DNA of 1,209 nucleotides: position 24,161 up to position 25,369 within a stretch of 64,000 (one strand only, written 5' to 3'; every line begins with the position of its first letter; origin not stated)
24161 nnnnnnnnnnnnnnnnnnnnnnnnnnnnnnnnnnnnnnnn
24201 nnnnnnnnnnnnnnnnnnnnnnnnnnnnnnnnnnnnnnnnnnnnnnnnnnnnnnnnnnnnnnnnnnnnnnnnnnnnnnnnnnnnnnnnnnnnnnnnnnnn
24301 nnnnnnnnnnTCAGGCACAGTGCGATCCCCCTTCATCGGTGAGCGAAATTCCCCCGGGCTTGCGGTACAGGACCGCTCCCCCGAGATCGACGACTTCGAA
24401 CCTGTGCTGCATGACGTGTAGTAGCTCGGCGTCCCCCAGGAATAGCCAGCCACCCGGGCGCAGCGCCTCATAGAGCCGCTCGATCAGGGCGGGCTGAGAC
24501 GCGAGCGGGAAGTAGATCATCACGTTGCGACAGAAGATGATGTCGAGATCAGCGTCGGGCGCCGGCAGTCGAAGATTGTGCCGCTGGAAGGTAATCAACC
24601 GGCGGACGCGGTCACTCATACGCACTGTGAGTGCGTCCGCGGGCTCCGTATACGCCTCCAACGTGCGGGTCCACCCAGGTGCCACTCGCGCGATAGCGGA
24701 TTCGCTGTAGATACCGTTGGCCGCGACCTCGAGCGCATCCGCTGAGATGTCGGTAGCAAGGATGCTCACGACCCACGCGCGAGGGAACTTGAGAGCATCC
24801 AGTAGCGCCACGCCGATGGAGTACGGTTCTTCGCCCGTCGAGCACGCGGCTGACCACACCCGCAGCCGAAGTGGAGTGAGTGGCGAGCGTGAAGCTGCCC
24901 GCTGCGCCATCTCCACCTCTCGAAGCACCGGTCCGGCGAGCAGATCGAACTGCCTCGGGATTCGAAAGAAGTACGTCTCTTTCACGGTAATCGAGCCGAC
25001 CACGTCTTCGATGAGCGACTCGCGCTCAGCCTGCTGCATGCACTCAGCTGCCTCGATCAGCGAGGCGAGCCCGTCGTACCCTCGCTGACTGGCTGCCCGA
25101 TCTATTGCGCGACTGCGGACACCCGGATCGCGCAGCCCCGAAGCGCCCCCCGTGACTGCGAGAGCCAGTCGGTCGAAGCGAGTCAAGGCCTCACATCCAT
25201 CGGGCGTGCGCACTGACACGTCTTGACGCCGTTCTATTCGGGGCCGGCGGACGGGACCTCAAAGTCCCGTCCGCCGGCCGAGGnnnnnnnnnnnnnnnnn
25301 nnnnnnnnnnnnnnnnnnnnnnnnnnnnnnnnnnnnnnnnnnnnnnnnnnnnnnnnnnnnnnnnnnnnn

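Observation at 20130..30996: Nine-gene chemosensory operon with a 734-aa HEAT-repeat protein sandwiched between two CheR paralogs and a STAS-like first gene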

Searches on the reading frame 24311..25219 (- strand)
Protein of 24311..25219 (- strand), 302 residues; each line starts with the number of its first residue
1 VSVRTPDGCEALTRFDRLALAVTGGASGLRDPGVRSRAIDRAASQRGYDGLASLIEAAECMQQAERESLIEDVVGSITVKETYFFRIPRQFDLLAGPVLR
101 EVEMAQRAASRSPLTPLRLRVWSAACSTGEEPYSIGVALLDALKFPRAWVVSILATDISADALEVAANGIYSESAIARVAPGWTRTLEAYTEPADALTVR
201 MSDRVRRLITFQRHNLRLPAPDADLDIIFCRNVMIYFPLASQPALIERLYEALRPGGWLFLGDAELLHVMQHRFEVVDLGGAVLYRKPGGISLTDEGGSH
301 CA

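Call 4: search_protein_families(library=pfam, proteins=[window:24311-25219:-], max_evalue=0.01)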
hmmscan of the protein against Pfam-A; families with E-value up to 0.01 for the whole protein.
window:24311-25219:- (302 aa): 5 families
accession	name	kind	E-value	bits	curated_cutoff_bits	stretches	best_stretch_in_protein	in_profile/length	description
PF01739.24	CheR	-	4.2e-47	160.6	27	1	80-278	1-190/195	CheR methyltransferase, SAM binding domain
PF13649.12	Methyltransf_25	-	1.7e-06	29.1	27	1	210-257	49-97/97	Methyltransferase domain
PF08242.18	Methyltransf_12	-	8.6e-06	26.8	30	1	194-259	29-98/98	Methyltransferase domain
PF08241.18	Methyltransf_11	-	1.4e-05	26.1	21.2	1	206-261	41-95/95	Methyltransferase domain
PF13489.12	Methyltransf_23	-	3.2e-05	24.2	27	1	142-264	39-119/164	Methyltransferase domain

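Call 15: search_protein_families(library=ncbifam, proteins=[window:24311-25219:-], max_evalue=0.001)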
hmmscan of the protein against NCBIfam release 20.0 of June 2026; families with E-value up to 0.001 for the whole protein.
window:24311-25219:- (302 aa): 2 families
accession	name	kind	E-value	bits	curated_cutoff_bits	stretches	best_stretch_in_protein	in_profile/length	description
NF007902.0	PRK10611.1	equivalog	3e-29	102.2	435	1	70-276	82-275/287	protein-glutamate O-methyltransferase CheR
NF045667.1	MTase_DVU1556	equivalog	0.00093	18.7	155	0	202-263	62-121/213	DVU_1556 family methyltransferase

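Call 34: find_homologous_proteins(query=window:24311-25219:-, max_evalue=1e-20)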
Query window:24311-25219:- (302 aa): 5089 proteins with E <= 1e-20 among 8000 candidates; the best 120 are listed.
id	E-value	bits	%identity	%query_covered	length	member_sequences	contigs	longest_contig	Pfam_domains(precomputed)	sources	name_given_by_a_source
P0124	2.5e-155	534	100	80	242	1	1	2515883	PF13489.13,PF13649.13,PF01739.25,PF08241.19,PF08242.19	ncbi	-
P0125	1.1e-92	329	59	85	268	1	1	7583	PF13649.13,PF01739.25,PF08242.19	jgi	-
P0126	6.0e-65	238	51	89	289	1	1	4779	PF13649.13,PF01739.25,PF08242.19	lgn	-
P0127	8.6e-51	191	42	85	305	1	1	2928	PF03705.21,PF01739.25,PF08242.19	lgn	-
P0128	4.8e-49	185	43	73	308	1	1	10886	PF13489.13,PF03705.21,PF01739.25,PF08242.19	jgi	-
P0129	1.9e-48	183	39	86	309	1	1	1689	PF13489.13,PF03705.21,PF01739.25,PF08242.19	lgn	-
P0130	3.3e-48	183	45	72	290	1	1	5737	PF01739.25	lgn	-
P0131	3.4e-48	183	41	79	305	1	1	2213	PF13489.13,PF03705.21,PF13649.13,PF01739.25,PF08242.19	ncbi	-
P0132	5.8e-48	182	46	72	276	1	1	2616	PF01739.25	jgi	jgi:chemotaxis methyl-accepting protein methylase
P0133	8.5e-47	178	46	72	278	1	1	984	PF03705.21,PF01739.25,PF08242.19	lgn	-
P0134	9.7e-47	178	41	72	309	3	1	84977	PF13489.13,PF03705.21,PF13649.13,PF01739.25,PF08241.19,PF08242.19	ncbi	ncbi:MAG: CheR family methyltransferase [bacterium]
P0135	2.1e-46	177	39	88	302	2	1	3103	PF13649.13,PF01739.25,PF08241.19,PF08242.19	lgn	-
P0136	1.0e-45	174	38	86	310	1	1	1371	PF03705.21,PF13649.13,PF01739.25,PF08241.19,PF08242.19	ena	-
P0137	1.4e-45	174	44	72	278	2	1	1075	PF03705.21,PF13649.13,PF01739.25,PF08242.19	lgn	-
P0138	2.7e-45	173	44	72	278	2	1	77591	PF03705.21,PF13649.13,PF01739.25,PF08242.19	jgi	jgi:chemotaxis protein methyltransferase CheR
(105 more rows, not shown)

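Call 35: find_encoding_contigs(protein=P0125, flank=10000, max_places=2)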
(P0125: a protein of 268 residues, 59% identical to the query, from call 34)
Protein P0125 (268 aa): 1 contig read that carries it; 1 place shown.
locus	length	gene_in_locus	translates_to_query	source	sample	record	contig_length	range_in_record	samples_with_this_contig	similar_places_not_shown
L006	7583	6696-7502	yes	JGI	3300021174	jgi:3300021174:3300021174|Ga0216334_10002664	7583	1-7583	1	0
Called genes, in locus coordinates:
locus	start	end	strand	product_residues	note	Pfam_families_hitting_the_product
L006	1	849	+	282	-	?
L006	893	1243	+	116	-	-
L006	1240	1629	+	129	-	PF00072:Response_reg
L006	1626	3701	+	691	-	PF01627:Hpt, PF02895:H-kinase_dim, PF02518:HATPase_c, PF01584:CheW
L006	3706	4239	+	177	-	PF01584:CheW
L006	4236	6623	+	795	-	PF12729:4HB_MCP_1, PF00672:HAMP, PF00989:PAS, PF08448:PAS_4, PF13188:PAS_8, PF13426:PAS_9, PF00015:MCPsignal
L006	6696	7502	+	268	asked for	PF01739:CheR, PF08242:Methyltransf_12 (faint), PF13649:Methyltransf_25 (faint)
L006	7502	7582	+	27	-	?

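Call 36: find_encoding_contigs(protein=P0126, flank=10000, max_places=2)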
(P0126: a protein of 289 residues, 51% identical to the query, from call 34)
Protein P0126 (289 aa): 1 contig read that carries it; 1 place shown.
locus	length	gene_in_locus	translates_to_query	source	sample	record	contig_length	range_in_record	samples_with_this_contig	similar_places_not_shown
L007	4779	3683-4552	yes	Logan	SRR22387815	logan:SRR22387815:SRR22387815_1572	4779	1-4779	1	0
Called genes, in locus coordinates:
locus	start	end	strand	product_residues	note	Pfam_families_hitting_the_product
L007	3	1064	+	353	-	?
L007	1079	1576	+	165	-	PF01584:CheW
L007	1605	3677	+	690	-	PF20155:TMP_3 (faint), PF00672:HAMP, PF00015:MCPsignal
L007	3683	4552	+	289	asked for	PF01739:CheR, PF08242:Methyltransf_12 (faint), PF13649:Methyltransf_25 (faint)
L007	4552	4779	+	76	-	?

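Call 63: search_solved_structures(query=window:24311-25219:-, max_evalue=0.00001, show_alignments=2)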
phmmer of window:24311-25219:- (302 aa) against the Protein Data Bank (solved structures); distinct sequences matched with E-value up to 0.00001: 6.
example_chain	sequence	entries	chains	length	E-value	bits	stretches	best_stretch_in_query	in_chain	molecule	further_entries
5xly_A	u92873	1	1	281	2.1e-28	102.8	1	37-286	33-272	Chemotaxis protein methyltransferase 1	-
5xlx_A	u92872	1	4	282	2.2e-28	102.8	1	37-286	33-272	Chemotaxis protein methyltransferase 1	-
5y4r_A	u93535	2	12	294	2.8e-28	102.4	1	37-286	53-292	Chemotaxis protein methyltransferase 1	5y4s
5ftw_A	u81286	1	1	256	5.2e-25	91.6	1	67-268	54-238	CHEMOTAXIS PROTEIN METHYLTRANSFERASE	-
1bc5_A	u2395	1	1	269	6.9e-24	88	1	118-274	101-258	CHEMOTAXIS RECEPTOR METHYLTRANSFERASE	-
1af7_A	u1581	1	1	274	7.3e-24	87.9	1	118-274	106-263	CHEMOTAXIS RECEPTOR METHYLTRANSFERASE CHER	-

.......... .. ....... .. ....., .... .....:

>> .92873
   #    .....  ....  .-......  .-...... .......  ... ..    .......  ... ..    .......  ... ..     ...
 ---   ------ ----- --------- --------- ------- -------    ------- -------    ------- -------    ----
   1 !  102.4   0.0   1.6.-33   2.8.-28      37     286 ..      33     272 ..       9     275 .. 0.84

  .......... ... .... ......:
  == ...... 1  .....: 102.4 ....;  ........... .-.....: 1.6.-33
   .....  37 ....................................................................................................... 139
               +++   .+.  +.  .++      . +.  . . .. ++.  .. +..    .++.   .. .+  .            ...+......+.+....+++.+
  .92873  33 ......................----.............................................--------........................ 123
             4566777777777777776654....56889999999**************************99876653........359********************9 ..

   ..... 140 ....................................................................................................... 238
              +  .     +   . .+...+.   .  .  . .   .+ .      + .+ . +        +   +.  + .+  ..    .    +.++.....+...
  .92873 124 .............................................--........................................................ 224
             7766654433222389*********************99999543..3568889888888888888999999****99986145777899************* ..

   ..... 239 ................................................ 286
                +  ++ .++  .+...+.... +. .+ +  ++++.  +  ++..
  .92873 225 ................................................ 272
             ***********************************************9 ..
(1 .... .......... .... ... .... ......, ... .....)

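Call 87: find_encoding_contigs(protein=P0128, flank=10000, max_places=1)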
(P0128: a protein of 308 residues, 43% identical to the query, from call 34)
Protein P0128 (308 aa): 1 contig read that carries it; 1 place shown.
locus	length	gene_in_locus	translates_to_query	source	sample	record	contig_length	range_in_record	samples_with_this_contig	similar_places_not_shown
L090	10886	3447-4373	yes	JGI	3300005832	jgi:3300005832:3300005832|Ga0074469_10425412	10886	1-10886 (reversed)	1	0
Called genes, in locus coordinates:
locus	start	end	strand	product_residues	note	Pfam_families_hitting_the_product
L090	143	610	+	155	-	PF12729:4HB_MCP_1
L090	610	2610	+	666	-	PF00672:HAMP, PF00015:MCPsignal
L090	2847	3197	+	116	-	PF01584:CheW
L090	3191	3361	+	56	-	-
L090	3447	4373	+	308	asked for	PF03705:CheR_N, PF01739:CheR, PF13489:Methyltransf_23 (weak), PF08242:Methyltransf_12 (faint), PF01739:CheR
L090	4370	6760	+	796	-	PF01347:TPR_Vitellogenin (faint), PF01602:Adaptin_N (faint), PF02985:HEAT (faint), PF03130:HEAT_PBS (faint), PF11838:ERAP1_C (faint), PF13646:HEAT_2 (weak), PF13646:HEAT_2, PF13646:HEAT_2, +11 more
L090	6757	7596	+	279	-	PF03705:CheR_N, PF01739:CheR, PF13489:Methyltransf_23 (weak), PF13649:Methyltransf_25 (faint), PF13847:Methyltransf_31 (faint), PF08241:Methyltransf_11 (weak), PF08242:Methyltransf_12 (weak)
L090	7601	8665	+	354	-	PF00072:Response_reg, PF01339:CheB_methylest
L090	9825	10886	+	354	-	?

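Call 88: find_encoding_contigs(protein=P0134, flank=10000, max_places=1)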
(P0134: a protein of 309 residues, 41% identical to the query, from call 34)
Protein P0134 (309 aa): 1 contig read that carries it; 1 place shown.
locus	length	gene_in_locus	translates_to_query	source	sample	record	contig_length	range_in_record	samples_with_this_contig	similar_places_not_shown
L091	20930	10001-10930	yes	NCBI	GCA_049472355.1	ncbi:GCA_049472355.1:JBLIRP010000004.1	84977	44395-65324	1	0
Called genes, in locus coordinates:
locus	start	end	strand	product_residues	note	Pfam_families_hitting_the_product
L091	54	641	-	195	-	PF13036:LpoB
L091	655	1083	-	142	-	PF07233:DUF1425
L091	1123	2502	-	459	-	PF07719:TPR_2 (faint)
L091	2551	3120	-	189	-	PF00881:Nitroreductase, PF14512:TM1586_NiRdase (weak)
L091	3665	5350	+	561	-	PF01627:Hpt, PF02895:H-kinase_dim, PF02518:HATPase_c, PF01584:CheW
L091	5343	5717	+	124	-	PF00072:Response_reg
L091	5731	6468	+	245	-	PF01584:CheW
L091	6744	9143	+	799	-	PF12729:4HB_MCP_1, PF00672:HAMP, PF00015:MCPsignal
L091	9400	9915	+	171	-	PF01584:CheW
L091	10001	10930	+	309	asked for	PF03705:CheR_N, PF13649:Methyltransf_25 (faint), PF01739:CheR, PF08241:Methyltransf_11 (faint), PF13489:Methyltransf_23 (weak), PF08242:Methyltransf_12 (faint), PF01739:CheR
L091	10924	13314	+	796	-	PF01602:Adaptin_N (faint), PF02985:HEAT (faint), PF11838:ERAP1_C (faint), PF13513:HEAT_EZ (faint), PF13646:HEAT_2 (weak), PF00514:Arm (faint), PF13646:HEAT_2, PF03130:HEAT_PBS (weak), +5 more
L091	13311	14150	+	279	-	PF03705:CheR_N, PF01739:CheR, PF13489:Methyltransf_23 (weak), PF13649:Methyltransf_25 (faint), PF13847:Methyltransf_31 (faint), PF08241:Methyltransf_11 (faint), PF08242:Methyltransf_12 (weak)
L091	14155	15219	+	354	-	PF00072:Response_reg, PF01339:CheB_methylest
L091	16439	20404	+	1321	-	PF14522:Cytochrome_C7 (faint), PF03264:Cytochrom_NNT, PF02085:Cytochrom_CIII (faint), PF14537:Cytochrom_c3_2 (faint)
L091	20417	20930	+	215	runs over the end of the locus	PF13183:Fer4_8, PF13187:Fer4_9 (weak), PF13534:Fer4_17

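Call 96: find_related_loci(query=A8, collection=metagenome_contigs, flank=10000)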
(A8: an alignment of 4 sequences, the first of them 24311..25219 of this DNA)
Query A8 (302 aa) in metagenome_contigs; peptide patterns used: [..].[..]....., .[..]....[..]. (x = any residue, [..] = any of these).
600 stretches matched a pattern (row limit reached: there are more); 593 encode a relative of the query (tblastn E <= 1e-3); the best 80 are kept; 80 distinct loci.
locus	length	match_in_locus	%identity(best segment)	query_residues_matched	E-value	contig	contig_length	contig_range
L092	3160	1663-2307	41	63-290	1e-46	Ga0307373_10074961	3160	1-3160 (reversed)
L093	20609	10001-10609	43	77-288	6e-46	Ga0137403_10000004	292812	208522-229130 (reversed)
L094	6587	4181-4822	40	70-288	9e-46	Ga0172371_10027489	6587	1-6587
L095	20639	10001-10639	39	63-288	4e-45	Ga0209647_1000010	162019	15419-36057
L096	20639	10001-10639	39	63-288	4e-45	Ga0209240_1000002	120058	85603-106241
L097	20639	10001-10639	38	63-288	2e-44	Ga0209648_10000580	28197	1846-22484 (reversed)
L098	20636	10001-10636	40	64-288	1e-44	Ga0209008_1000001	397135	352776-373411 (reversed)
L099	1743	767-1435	40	55-288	2e-45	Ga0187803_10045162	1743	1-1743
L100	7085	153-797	38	65-292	2e-44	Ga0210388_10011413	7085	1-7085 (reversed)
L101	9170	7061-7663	39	79-288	8e-44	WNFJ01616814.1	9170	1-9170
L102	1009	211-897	37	46-288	5e-46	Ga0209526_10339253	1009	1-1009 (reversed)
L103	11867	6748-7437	37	73-287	6e-43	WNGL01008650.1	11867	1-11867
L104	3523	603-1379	36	28-287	2e-42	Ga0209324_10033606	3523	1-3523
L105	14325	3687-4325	37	63-288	3e-42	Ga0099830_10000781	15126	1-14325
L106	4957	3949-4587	39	63-288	9e-42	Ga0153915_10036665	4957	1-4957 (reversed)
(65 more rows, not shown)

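Call 104: search_protein_families(library=pfam, proteins=[L006:1-849:+, L103:196-672:+, L103:865-1734:+, L103:1823-3484:+, L103:4174-6480:+, L103:6535-7470:+, L103:7454-9814:+, L103:9811-10668:+], max_evalue=0.0001)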
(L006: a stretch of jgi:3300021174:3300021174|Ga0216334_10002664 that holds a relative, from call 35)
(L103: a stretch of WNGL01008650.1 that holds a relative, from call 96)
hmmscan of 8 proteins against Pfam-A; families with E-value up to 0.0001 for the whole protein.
L006:1-849:+ (282 aa): 3 families
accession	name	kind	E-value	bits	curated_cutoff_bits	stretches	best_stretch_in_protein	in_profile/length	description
PF13487.12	HD_5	-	4e-44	150.8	27.2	1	86-248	4-170/170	HD domain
PF01966.28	HD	-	7.7e-20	71.8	22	1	98-218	3-116/116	HD domain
PF08447.18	PAS_3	-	7e-07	29.9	25.6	1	2-31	50-80/89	PAS fold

L103:196-672:+ (158 aa): 1 family
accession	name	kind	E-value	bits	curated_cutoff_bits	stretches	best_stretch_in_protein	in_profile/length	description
PF00072.30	Response_reg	-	2.8e-25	89.1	30.2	1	28-140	1-110/111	Response regulator receiver domain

L103:865-1734:+ (289 aa): 5 families
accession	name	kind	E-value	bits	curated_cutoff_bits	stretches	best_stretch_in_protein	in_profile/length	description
PF13646.12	HEAT_2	-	4.1e-33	113.9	27.7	2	83-154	2-74/88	HEAT repeats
PF03130.22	HEAT_PBS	-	1.3e-22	78.1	20.9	1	127-152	1-26/27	PBS lyase HEAT-like repeat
PF02985.28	HEAT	-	3.8e-14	51.9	23.5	0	113-139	2-28/31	HEAT repeat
PF13513.12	HEAT_EZ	-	9.5e-12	45.6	27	0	111-138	28-55/55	HEAT-like repeat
PF00514.29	Arm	-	2e-07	31.2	20.6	0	143-168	13-39/41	Armadillo/beta-catenin-like repeat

L103:1823-3484:+ (553 aa): 4 families
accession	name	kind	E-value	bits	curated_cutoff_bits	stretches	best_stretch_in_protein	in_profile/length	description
PF01584.24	CheW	-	8.8e-28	97.1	23.5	1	425-551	1-134/138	CheW-like domain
PF02518.31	HATPase_c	-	3.3e-18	66.6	26.4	1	283-420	10-110/111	Histidine kinase-, DNA gyrase B-, and HSP90-like ATPase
PF02895.20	H-kinase_dim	-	5.3e-16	59.3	23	1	166-233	2-68/68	Signal transducing histidine kinase, homodimeric domain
PF01627.28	Hpt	-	2.2e-11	44.2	24.6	1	10-106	2-83/84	Hpt domain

L103:4174-6480:+ (768 aa): 3 families
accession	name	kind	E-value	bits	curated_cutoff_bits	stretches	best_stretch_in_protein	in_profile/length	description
PF00015.26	MCPsignal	-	2.5e-50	171.1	34.6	1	455-620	5-170/172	Methyl-accepting chemotaxis protein (MCP) signalling domain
PF00672.30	HAMP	-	2.4e-14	53.8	25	1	211-263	1-53/53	HAMP domain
PF12729.13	4HB_MCP_1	-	2.2e-12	47.3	27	1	4-173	1-174/181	Four helix bundle sensory module for signal transduction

L103:6535-7470:+ (311 aa): 2 families
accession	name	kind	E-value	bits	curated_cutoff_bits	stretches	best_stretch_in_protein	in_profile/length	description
PF01739.24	CheR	-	2.6e-48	164.5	27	1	79-294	1-192/195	CheR methyltransferase, SAM binding domain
PF03705.20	CheR_N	-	1.2e-11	44.6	27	1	16-63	3-50/53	CheR methyltransferase, all-alpha domain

L103:7454-9814:+ (786 aa): 9 families
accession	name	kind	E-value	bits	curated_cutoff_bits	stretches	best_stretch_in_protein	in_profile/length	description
PF13646.12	HEAT_2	-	3e-81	268.2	27.7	5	83-154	2-74/88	HEAT repeats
PF02985.28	HEAT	-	6.1e-41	135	23.5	0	114-139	3-28/31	HEAT repeat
PF03130.22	HEAT_PBS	-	7.2e-28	94.3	20.9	2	127-152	1-26/27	PBS lyase HEAT-like repeat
PF13513.12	HEAT_EZ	-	7.7e-19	68.2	27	0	111-138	28-55/55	HEAT-like repeat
PF01602.26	Adaptin_N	-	9.3e-16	57.9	37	0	67-384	96-338/524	Adaptin N terminal region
PF12717.13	Cnd1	-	2e-10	41.4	26.4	0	473-499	22-48/162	non-SMC mitotic condensation complex subunit 1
PF00514.29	Arm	-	3.8e-10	39.9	20.6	0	112-138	13-39/41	Armadillo/beta-catenin-like repeat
PF21581.3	SCD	-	1.4e-09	38.5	27.5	0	595-630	25-60/75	Stromalin conservative domain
PF24714.1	TOR1L1_N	-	3.5e-05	23.7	43.3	0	113-142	84-113/281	TORTIFOLIA1 N-terminal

L103:9811-10668:+ (285 aa): 6 families
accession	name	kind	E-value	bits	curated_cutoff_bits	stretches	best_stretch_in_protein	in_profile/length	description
PF01739.24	CheR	-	5.4e-50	170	27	1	82-270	1-186/195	CheR methyltransferase, SAM binding domain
PF03705.20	CheR_N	-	9.4e-08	32.1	27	1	14-63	1-50/53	CheR methyltransferase, all-alpha domain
PF13649.12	Methyltransf_25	-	1.4e-06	29.3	27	0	203-253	49-97/97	Methyltransferase domain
PF13847.12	Methyltransf_31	-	1.4e-06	28.5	27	0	203-261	57-113/145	Methyltransferase domain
PF08241.18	Methyltransf_11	-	9.6e-06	26.6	21.2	0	198-257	43-95/95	Methyltransferase domain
PF08242.18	Methyltransf_12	-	3.7e-05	24.8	30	0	147-255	20-98/98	Methyltransferase domain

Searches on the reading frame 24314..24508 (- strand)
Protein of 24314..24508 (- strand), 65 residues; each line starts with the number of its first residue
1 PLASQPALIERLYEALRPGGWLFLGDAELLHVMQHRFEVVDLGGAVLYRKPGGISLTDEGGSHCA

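Call 71: find_related_loci(query=A5, collection=metagenome_contigs, flank=10000)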
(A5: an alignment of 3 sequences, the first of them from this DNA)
Query A5 (65 aa) in metagenome_contigs; peptide patterns used: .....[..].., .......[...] (x = any residue, [..] = any of these).
396 stretches matched a pattern, but none encodes a relative of the query by tblastn (E <= 1e-3).
